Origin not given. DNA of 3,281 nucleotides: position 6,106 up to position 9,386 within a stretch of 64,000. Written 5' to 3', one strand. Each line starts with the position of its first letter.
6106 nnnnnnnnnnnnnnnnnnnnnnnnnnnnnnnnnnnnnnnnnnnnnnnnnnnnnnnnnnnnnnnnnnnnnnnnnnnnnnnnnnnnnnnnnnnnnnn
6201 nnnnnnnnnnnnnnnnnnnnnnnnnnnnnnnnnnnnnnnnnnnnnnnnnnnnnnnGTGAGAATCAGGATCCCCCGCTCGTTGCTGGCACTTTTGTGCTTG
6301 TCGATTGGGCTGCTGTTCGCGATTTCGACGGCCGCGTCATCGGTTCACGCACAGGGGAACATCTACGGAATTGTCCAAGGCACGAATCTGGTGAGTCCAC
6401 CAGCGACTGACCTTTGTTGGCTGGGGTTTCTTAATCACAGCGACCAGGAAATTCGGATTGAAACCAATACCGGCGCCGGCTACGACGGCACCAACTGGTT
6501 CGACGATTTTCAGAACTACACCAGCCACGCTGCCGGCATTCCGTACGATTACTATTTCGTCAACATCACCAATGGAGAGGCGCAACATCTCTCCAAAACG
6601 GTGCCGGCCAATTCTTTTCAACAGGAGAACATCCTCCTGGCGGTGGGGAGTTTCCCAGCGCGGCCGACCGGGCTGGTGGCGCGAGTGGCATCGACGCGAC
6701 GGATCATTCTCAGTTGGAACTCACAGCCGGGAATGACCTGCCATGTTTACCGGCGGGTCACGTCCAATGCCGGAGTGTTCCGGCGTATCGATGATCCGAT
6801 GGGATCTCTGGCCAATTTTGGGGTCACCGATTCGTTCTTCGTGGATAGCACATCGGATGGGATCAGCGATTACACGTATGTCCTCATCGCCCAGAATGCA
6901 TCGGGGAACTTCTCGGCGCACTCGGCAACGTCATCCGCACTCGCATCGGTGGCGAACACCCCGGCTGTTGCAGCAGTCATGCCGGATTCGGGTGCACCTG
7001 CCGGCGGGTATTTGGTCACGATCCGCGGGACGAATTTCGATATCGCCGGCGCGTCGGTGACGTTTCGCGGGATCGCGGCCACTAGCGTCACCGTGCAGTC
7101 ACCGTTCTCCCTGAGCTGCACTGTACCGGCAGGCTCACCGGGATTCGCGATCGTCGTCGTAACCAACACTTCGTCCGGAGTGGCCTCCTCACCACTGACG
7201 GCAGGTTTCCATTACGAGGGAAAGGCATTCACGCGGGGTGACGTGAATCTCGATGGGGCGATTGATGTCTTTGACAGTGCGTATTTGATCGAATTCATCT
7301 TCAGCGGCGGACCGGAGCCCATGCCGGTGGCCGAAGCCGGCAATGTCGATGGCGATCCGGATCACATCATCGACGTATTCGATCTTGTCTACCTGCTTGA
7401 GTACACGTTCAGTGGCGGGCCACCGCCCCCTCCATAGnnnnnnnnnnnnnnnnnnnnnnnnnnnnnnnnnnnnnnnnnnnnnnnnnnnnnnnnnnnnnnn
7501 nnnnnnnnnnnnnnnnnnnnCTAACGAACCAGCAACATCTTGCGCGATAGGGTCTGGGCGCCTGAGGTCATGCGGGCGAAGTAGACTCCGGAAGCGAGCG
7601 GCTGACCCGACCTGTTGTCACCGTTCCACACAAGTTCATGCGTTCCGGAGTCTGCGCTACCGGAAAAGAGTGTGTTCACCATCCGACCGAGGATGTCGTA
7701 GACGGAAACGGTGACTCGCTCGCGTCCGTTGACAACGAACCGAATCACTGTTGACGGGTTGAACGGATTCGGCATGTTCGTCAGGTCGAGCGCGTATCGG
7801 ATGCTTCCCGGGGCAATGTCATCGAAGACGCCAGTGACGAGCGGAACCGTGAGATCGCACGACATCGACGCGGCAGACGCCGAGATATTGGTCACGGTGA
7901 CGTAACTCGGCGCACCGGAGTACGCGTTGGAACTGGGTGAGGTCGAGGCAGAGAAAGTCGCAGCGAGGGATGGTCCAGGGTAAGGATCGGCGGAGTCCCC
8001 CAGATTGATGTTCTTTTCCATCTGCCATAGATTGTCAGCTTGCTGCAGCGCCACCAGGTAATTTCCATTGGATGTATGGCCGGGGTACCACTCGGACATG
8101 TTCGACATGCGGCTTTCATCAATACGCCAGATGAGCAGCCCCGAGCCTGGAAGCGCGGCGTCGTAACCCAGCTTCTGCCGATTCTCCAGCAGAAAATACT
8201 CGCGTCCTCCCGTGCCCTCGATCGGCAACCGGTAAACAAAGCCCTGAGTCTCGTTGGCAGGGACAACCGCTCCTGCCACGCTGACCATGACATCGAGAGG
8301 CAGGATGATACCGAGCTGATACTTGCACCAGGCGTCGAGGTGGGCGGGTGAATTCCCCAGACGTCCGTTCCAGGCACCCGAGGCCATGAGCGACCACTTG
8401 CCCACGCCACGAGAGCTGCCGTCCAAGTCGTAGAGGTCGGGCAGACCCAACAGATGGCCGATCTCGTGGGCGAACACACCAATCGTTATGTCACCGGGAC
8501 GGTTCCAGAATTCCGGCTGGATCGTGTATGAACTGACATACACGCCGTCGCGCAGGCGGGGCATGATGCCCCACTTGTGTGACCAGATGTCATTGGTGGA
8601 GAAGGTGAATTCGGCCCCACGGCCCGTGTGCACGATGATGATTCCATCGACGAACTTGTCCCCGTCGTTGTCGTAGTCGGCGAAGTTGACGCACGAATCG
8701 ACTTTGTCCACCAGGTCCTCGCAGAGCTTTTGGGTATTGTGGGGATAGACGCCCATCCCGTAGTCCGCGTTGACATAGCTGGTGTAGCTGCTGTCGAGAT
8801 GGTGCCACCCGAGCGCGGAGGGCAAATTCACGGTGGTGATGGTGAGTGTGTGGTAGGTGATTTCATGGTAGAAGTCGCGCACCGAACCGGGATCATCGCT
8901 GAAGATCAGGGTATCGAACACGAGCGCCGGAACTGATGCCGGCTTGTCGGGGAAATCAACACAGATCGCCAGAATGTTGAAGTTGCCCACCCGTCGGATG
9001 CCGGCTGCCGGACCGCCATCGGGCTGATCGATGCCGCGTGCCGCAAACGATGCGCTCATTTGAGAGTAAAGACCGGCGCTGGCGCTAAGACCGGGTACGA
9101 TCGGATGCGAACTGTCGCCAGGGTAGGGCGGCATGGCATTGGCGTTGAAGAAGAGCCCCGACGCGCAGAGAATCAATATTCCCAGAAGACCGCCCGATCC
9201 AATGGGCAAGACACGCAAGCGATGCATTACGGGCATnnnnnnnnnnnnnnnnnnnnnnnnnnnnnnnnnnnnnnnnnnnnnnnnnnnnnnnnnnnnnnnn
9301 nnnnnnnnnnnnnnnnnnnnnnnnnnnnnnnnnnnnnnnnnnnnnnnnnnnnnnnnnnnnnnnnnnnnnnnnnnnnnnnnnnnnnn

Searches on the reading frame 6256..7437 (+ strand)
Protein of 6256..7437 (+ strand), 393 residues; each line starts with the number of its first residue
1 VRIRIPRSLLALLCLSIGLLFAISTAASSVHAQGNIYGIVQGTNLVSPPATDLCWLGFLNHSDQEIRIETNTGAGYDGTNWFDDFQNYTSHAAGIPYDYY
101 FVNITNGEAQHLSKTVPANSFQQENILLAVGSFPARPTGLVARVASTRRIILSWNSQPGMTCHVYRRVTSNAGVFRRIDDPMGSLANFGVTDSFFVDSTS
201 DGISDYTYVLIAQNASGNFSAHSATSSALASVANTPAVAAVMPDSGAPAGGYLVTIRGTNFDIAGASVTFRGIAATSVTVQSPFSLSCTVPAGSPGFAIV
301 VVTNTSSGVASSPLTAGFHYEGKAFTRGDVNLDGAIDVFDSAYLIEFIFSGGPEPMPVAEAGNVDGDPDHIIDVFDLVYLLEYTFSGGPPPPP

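Call 11: search_protein_families(library=pfam, proteins=[window:6256-7437:+], max_evalue=0.001)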
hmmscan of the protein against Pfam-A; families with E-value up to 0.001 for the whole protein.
window:6256-7437:+ (393 aa): 1 family
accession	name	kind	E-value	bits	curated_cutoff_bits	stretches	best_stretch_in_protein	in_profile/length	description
PF01833.30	TIG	-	1.5e-11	44.6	20.9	1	236-315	1-81/84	IPT/TIG domain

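Call 45: search_protein_families(library=pfam, proteins=[window:6256-7437:+], max_evalue=10)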
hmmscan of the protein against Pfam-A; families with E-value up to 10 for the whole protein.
window:6256-7437:+ (393 aa): 2 families
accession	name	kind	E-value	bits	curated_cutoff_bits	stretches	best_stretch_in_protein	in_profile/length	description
PF01833.30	TIG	-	1.5e-11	44.6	20.9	1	236-315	1-81/84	IPT/TIG domain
PF00404.24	Dockerin_1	-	0.037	14.7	22.9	1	328-377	2-49/57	Dockerin type I domain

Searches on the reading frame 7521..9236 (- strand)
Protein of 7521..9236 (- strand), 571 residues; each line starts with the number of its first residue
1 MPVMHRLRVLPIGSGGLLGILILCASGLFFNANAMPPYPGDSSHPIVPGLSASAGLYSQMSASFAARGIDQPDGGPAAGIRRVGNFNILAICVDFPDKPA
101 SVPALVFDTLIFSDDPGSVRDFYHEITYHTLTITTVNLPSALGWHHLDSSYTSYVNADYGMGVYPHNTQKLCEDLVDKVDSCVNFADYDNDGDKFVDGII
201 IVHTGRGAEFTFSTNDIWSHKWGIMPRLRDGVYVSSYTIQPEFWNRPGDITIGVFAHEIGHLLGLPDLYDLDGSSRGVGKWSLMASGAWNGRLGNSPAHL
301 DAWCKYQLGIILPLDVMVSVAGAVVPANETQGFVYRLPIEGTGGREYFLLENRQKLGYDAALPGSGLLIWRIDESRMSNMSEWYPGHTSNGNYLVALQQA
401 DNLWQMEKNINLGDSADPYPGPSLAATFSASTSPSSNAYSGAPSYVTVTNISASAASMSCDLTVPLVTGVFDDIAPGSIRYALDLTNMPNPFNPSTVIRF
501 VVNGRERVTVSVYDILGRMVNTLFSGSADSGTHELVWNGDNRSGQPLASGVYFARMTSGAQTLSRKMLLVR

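Call 11: search_protein_families(library=pfam, proteins=[window:7521-9236:-], max_evalue=0.001)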
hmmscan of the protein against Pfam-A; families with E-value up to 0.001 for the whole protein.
window:7521-9236:- (571 aa): 3 families
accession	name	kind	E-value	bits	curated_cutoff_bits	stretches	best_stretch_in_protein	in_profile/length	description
PF05547.17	Peptidase_M6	-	3.2e-18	66.5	22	1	189-305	152-282/294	Immune inhibitor A peptidase M6, catalytic domain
PF13860.13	FlgD_ig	-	1.2e-09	38.5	27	1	506-558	23-75/79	FlgD Ig-like domain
PF18962.6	Por_Secre_tail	-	2.6e-06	28.1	27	1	489-567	3-73/75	Secretion system C-terminal sorting domain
